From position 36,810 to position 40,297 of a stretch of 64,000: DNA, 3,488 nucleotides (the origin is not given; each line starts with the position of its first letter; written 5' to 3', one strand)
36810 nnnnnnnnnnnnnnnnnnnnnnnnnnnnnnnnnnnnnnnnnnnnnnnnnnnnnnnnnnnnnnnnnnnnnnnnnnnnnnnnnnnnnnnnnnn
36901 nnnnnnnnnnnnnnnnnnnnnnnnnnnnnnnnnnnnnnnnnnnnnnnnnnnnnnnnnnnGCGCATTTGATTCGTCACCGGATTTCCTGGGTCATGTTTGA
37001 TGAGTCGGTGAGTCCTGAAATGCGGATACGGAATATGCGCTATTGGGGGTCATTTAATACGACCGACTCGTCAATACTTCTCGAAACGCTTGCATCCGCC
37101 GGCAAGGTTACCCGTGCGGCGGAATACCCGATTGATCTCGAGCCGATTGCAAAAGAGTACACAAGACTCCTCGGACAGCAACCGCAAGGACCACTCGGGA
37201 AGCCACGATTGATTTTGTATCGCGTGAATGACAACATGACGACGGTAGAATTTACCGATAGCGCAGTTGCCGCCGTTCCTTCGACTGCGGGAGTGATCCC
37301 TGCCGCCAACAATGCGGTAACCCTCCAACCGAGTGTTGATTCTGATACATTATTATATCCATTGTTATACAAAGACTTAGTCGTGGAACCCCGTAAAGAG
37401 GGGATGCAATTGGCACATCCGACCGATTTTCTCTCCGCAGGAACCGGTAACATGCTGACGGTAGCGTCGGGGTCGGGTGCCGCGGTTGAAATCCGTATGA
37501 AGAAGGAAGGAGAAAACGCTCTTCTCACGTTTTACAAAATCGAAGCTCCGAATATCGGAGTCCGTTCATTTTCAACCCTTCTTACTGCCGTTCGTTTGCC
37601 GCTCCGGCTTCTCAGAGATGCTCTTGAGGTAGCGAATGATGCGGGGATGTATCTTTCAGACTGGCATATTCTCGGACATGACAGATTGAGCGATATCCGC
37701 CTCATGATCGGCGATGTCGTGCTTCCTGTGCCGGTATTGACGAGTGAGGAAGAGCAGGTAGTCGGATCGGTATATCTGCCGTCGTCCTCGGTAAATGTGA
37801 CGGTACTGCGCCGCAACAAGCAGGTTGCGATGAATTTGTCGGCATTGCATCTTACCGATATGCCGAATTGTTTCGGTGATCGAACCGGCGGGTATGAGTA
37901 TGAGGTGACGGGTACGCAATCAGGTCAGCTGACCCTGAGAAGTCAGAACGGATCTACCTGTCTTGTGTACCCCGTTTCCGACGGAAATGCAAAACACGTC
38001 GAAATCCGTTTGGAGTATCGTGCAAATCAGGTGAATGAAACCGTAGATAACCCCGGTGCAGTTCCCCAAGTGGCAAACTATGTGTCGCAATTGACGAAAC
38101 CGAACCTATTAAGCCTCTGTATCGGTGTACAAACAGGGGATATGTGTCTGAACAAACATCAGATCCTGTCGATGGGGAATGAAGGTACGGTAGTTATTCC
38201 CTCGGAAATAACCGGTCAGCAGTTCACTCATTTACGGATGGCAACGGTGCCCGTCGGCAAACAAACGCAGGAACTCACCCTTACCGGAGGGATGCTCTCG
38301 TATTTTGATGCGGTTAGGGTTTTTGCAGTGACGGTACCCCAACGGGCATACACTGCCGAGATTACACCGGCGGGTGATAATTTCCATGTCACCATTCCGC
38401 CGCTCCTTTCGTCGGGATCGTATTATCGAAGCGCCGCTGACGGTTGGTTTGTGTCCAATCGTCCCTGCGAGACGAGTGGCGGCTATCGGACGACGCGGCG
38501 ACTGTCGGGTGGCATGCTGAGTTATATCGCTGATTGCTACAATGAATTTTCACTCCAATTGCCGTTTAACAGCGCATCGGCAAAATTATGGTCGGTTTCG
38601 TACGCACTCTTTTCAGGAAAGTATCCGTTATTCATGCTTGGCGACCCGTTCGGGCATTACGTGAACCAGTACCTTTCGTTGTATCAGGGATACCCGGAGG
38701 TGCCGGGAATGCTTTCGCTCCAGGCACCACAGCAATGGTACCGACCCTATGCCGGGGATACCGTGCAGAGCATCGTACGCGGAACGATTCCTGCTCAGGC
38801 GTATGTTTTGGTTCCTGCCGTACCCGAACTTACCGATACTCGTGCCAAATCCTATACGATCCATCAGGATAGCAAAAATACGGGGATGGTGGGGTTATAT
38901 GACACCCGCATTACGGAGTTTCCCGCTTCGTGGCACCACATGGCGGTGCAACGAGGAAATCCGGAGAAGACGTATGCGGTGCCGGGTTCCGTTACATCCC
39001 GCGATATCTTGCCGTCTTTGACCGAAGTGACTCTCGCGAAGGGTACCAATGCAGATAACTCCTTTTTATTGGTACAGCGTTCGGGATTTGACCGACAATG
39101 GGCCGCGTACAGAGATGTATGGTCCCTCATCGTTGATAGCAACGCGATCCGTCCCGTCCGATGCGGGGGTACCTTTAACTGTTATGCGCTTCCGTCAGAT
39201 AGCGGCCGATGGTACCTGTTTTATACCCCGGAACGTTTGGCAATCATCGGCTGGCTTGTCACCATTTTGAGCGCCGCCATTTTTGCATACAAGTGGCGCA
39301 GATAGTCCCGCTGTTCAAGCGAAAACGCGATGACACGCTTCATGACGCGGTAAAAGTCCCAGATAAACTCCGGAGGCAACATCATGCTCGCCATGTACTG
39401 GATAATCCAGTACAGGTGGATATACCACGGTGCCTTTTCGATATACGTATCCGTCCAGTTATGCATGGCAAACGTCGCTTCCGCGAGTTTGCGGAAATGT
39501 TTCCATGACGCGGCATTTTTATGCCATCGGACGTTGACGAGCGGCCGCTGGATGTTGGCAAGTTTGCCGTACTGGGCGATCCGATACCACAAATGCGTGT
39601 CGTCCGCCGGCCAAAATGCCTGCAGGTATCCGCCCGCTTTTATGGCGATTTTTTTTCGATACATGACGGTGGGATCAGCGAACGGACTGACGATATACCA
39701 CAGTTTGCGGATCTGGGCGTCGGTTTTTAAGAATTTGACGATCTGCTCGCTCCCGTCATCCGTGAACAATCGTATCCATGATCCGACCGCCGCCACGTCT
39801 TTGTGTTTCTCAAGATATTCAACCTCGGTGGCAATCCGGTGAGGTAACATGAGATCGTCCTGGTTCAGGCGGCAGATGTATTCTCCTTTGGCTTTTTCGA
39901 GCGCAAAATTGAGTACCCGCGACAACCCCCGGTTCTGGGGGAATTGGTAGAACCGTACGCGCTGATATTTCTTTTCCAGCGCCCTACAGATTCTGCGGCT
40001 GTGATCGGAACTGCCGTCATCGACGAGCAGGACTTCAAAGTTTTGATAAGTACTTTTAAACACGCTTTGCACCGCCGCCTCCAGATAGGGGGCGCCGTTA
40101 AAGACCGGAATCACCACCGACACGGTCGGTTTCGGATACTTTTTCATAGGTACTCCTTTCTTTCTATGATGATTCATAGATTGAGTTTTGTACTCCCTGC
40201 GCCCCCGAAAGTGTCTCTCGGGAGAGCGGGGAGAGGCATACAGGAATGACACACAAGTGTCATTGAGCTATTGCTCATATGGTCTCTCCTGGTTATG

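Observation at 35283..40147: Convergently overlapping GT-C-like giant membrane protein and GT2 synthase: candidate surface-protein glycosylation module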

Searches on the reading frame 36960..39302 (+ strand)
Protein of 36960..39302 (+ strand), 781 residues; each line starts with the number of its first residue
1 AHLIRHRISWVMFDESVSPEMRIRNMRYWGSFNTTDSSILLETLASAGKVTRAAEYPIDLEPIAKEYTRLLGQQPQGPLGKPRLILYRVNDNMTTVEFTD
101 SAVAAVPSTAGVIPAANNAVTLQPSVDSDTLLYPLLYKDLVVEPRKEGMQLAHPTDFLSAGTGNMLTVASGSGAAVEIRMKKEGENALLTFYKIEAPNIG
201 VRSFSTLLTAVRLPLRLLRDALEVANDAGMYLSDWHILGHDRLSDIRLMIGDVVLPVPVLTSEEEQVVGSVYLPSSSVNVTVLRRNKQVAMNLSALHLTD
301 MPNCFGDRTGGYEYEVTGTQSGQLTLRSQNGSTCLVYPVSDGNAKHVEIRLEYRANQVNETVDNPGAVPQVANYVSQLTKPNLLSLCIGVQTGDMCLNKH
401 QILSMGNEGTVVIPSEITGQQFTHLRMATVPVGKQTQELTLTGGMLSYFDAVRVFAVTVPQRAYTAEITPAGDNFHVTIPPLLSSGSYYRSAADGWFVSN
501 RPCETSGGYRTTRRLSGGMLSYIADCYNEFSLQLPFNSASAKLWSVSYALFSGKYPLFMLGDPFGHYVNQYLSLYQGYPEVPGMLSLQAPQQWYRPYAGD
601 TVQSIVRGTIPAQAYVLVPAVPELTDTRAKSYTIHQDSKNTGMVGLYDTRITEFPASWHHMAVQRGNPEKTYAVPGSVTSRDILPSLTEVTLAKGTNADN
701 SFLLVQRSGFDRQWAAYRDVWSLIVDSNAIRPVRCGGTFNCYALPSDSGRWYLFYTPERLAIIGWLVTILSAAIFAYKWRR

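Call 49: predict_structure(alignment_id=A3)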
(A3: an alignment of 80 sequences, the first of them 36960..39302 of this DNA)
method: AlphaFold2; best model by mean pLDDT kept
length: 781 residues; sequences in the alignment: 80
mean_pLDDT: 92.1   pTM: 0.89
mean pLDDT of the five models: 92.1, 91.2, 91.2, 91.0, 90.7
residues with pLDDT >= 90: 607; 70-90: 149; 50-70: 25; < 50: 0
segments of 3 or more residues with pLDDT < 50: none
pLDDT, mean of each block of 10 residues (from residue 1): 83 91 81 85 95 96 95 90 94 82 88 73 85 93 96 78 89 96 96 97 97 92 88 96 96 95 94 96 94 96 94 94 95 95 90 96 74 93 97 91 98 89 95 96 96 97 92 88 97 95 90 95 95 96 98 96 90 92 87 81 94 96 93 95 97 97 93 92 93 78 93 95 92 92 90 92 91 96 90
secondary structure, 60 per line:
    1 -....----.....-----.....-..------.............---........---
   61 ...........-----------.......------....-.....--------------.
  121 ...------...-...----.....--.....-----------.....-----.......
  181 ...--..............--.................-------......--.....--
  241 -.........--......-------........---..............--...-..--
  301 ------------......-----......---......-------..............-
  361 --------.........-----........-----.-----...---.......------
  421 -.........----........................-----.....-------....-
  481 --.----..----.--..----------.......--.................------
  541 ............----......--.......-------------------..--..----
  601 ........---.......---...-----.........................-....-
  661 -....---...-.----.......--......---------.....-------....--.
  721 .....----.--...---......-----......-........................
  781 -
elements in order (helices of 4 or more, strands of 3 or more residues): H2-5 E10-14 H34-46 E50-57 H61-71 E83-89 E96-99 E101-105 E120-123 E130-132 E141-145 E148-152 E164-168 E174-183 E186-199 E202-214 H215-218 H234-238 E242-250 E253-258 E266-273 E277-290 E313-318 E324-329 E333-338 E346-359 H369-377 E383-390 E402-404 E408-414 E422-430 E435-458 E464-468 E476-479 E509-515 E518-534 E541-552 E557-562 E565-571 H601-608 E612-618 E630-654 H656-659 E662-665 E669-671 E678-684 E687-692 E702-706 E714-717 H720-725 E733-735 E739-744 E750-755 H757-780

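Call 51: fold_search(model_id=the predicted structure, library=pdb)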
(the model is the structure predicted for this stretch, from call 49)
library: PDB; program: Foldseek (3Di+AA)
matches with E <= 10: 1092; with E <= 0.001: 50
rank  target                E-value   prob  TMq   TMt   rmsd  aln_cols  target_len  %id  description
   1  6w98_A                5.5e-10  1.00  0.19  0.12  25.9      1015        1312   11  Single-Particle Cryo-EM Structure of Arabinofuranosyltransferase AftD from Mycobacteria (released 2020-05-13)
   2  6wby                  7.1e-09  1.00  0.20  0.14  26.0       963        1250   12  Single-Particle Cryo-EM Structure of Arabinofuranosyltransferase AftD from Mycobacteria, Mutant R1389S Class 2 (released 2020-05-13)
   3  6wbx                  7.1e-09  1.00  0.18  0.12  26.5      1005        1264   11  Single-Particle Cryo-EM Structure of Arabinofuranosyltransferase AftD from Mycobacteria, Mutant R1389S Class 1 (released 2020-05-13)
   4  9efi_A                1.1e-08  1.00  0.13  0.13  25.2       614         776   10  VIP3Cb1 Protoxin Structure (released 2025-06-18)
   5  6vls_B                1.8e-07  1.00  0.12  0.10  24.3       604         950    8  Structure of C-terminal fragment of Vip3A toxin (released 2020-07-22)
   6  9h9a                  2.3e-07  0.99  0.13  0.09  33.9       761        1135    8  native structure of the full-length pesticidal protein Cry8Ba2, from crystals formed in vivo (form 1) (released 2025-12-03)
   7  6qev_B                3.8e-07  0.97  0.14  0.09  25.7       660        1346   11  EngBF DARPin Fusion 4b B6 (released 2019-11-06)
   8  9efg_A                4.7e-07  0.98  0.11  0.12  24.3       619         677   10  VIP3Cb1 Toxin structure (released 2025-06-18)
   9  8a1a_A                5.0e-07  0.99  0.15  0.10  25.8       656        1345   10  Structure of a leucinostatin derivative determined by host lattice display : L1F11V1 construct (released 2022-12-07)
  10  8a19_A                6.1e-07  0.99  0.15  0.10  25.5       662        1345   11  Structure of a leucinostatin derivative determined by host lattice display : L1E4V1 construct (released 2022-12-07)
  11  6tfk_A                8.9e-07  0.99  0.12  0.14  24.8       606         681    8  Vip3Aa toxin structure (released 2020-08-12)
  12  6v1v_A                9.4e-07  0.99  0.12  0.12  22.1       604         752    7  VIP3B (VIP3B_2160) adapted for crystallization (released 2019-12-18)
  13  6v1v_B                9.9e-07  1.00  0.13  0.13  20.9       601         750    7  VIP3B (VIP3B_2160) adapted for crystallization (released 2019-12-18)
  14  6tfj_B                1.0e-06  0.98  0.12  0.12  25.3       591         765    9  Vip3Aa protoxin structure (released 2020-08-12)
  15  6sh9_B                1.0e-06  0.98  0.14  0.09  24.6       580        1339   11  EngBF DARPin Fusion 4b D12 (released 2019-11-06)
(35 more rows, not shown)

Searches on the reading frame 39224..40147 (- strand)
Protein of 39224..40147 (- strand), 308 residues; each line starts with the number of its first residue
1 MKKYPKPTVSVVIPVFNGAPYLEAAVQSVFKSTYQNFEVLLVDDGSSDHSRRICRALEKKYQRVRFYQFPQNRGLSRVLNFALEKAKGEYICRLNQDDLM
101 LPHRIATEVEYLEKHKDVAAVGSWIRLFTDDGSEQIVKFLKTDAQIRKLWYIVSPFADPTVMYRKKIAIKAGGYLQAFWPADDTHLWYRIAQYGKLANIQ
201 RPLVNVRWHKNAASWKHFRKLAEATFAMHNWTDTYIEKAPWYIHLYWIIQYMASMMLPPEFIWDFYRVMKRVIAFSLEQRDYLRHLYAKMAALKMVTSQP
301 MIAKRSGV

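Call 5: search_protein_families(library=pfam, proteins=[window:39224-40147:-], max_evalue=0.1)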
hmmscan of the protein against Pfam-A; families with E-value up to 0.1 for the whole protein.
window:39224-40147:- (308 aa): 4 families
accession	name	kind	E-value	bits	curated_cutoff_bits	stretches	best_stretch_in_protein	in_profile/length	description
PF00535.33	Glycos_transf_2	-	9.9e-36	123.6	23.3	1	10-168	1-164/168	Glycosyl transferase family 2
PF13641.12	Glyco_tranf_2_3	-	5.4e-14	53.2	27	1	7-194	1-198/230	Glycosyltransferase like family 2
PF10111.15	Glyco_tranf_2_2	-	3.5e-09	37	27.3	1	10-222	1-232/276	Glycosyltransferase like family 2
PF13704.12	Glyco_tranf_2_4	-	0.019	15.9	27.5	0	38-101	21-85/98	Glycosyl transferase family 2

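Call 6: search_protein_families(library=ncbifam, proteins=[window:39224-40147:-], max_evalue=0.1)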
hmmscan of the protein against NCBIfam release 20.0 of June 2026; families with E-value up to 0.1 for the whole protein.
window:39224-40147:- (308 aa): 27 families (the best 25 are shown)
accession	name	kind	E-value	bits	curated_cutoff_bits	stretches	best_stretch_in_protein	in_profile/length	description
NF053739.1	GlytfEpsEBac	equivalog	7.3e-31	107.1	450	1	7-252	1-246/265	glycosyltransferase EpsE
NF047683.1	TeichurnBiosyTuaG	equivalog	8.5e-24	84.5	400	1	6-146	5-143/252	teichuronic acid biosynthesis protein TuaG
NF007482.0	PRK10073.1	equivalog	2.5e-20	72.7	423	1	6-120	5-119/334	glycosyltransferase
TIGR03937.1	PgaC_IcaA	equivalog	7.2e-20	71.3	422.3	1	6-123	44-161/407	poly-beta-1,6-N-acetyl-D-glucosamine synthase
NF050050.1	ProtGlycPglI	equivalog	1.5e-16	60.7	500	1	6-115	1-111/306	GalNAc(5)-diNAcBac-PP-undecaprenol beta-1,3-glucosyltransferase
TIGR03111.1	glyc2_xrt_Gpos1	hypoth_equivalog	4.2e-15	55.5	363.95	1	7-125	49-169/439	TIGR03111 family XrtG-associated glycosyltransferase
TIGR04283.1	glyco_like_mftF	equivalog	6.2e-15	55.4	182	1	9-214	1-195/221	TIGR04283 family arsenosugar biosynthesis glycosyltransferase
NF041875.1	EPS_EpsD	equivalog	6.1e-14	52.1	370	1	9-194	1-193/325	exopolysaccharide biosynthesis glycosyltransferase EpsD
TIGR04017.1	WcaA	equivalog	8.2e-13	48.6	495.75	1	6-114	4-112/279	colanic acid biosynthesis glycosyltransferase WcaA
NF038302.1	EPS_HpsE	equivalog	1e-12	47.6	300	1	9-126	3-125/307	hormogonium polysaccharide biosynthesis glycosyltransferase HpsE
NF007453.0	PRK10018.1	equivalog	2.4e-12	47.1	382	1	6-113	5-112/280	colanic acid biosynthesis glycosyltransferase WcaA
NF038299.1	EPS_HpsN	equivalog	3.4e-12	46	425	1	7-124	1-118/317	hormogonium polysaccharide biosynthesis glycosyltransferase HpsN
NF041394.1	GtaseAglG_Halo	equivalog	5.5e-12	45.6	440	1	9-124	3-119/304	glucosyl-dolichyl phosphate glucuronosyltransferase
TIGR04440.1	glyco_TIGR04440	domain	9.2e-11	41.9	70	1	9-145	2-136/215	TIGR00180 family glycosyltransferase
TIGR03965.1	mycofact_glyco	equivalog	1e-09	37.8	280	1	6-218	73-290/467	mycofactocin biosynthesis glycosyltransferase MftF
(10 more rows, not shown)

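Call 27: search_solved_structures(query=window:39224-40147:-, max_evalue=0.001)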
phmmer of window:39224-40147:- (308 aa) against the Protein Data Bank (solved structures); distinct sequences matched with E-value up to 0.001: 24.
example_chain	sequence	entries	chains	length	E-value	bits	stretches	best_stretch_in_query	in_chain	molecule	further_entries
2z87_A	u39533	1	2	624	3.7e-22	82.3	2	7-121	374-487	Chondroitin synthase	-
2z86_A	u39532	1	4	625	3.7e-22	82.3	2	7-121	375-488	Chondroitin synthase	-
1h7l_A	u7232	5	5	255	5.3e-15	58.8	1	7-191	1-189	SPORE COAT POLYSACCHARIDE BIOSYNTHESIS PROTEIN SPSA | PROTEIN (SPORE COAT POLYSACCHARIDE BIOSYNTHESIS PROTEIN SPSA)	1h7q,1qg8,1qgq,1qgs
8vh7_A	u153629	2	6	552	3.8e-14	56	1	6-203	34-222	Heparosan synthase B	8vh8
8viw_A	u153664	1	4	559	3.9e-14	56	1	6-203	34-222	Heparosan synthase B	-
5hea_A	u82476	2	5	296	1.3e-13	54.3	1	9-100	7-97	Putative glycosyltransferase (GalT1)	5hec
3bcv_A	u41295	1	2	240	6.2e-13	52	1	7-110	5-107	Putative glycosyltransferase protein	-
6p61_A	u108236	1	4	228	3.6e-12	49.5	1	6-210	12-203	Glycosyltransferase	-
3l7j_A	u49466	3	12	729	2.4e-10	43.6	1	9-129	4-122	Teichoic acid biosynthesis protein F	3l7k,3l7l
3l7i_A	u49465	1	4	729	2.4e-10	43.5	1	9-129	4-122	Teichoic acid biosynthesis protein F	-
3l7m_A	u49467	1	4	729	2.4e-10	43.5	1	9-129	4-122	Teichoic acid biosynthesis protein F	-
6h1j_A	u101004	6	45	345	1.5e-09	40.9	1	8-111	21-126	Probable ss-1,3-N-acetylglucosaminyltransferase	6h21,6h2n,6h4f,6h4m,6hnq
6yv7_B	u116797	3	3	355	7.4e-09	38.6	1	6-197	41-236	Glycosyl transferase, family 2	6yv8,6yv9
6yv7_A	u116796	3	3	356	7.5e-09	38.6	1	6-197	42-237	Glycosyl transferase, family 2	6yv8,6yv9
5tze_C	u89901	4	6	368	4.1e-08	36.2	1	9-120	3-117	Glycosyl transferase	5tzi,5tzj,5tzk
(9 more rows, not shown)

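Call 91: search_solved_structures(query=A6, max_evalue=0.001)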
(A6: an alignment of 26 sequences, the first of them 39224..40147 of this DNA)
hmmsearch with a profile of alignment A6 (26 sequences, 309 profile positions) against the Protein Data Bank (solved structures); distinct sequences matched with E-value up to 0.001: 31.
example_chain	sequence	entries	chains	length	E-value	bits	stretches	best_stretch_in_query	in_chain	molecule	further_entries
2z87_A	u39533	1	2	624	6.8e-46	160.2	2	5-230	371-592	Chondroitin synthase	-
2z86_A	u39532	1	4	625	6.9e-46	160.2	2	5-230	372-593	Chondroitin synthase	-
6p61_A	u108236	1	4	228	6e-31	111.1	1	3-216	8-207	Glycosyltransferase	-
5hea_A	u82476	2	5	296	7e-29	104.3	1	7-108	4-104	Putative glycosyltransferase (GalT1)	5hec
3bcv_A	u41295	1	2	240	8.6e-26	94.2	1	8-101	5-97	Putative glycosyltransferase protein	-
8vh7_A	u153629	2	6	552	9.3e-26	94.1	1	3-132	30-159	Heparosan synthase B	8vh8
8viw_A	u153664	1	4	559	9.5e-26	94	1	3-132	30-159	Heparosan synthase B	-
1h7l_A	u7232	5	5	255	6.8e-23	84.6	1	8-193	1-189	SPORE COAT POLYSACCHARIDE BIOSYNTHESIS PROTEIN SPSA | PROTEIN (SPORE COAT POLYSACCHARIDE BIOSYNTHESIS PROTEIN SPSA)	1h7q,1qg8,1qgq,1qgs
5tze_C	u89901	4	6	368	3.6e-21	79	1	10-185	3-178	Glycosyl transferase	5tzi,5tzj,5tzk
5tz8_A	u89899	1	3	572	8.3e-21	77.8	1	10-185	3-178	Glycosyl transferase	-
3l7i_A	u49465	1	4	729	8.7e-18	67.9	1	10-105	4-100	Teichoic acid biosynthesis protein F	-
3l7j_A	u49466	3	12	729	8.7e-18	67.9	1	10-105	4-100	Teichoic acid biosynthesis protein F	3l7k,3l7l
3l7m_A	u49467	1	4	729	8.7e-18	67.9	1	10-105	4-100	Teichoic acid biosynthesis protein F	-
6h1j_A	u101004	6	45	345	8.8e-18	67.8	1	8-125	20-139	Probable ss-1,3-N-acetylglucosaminyltransferase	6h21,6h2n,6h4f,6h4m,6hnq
8bz8_A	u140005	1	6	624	1.3e-15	60.7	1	4-127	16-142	Glycosyltransferase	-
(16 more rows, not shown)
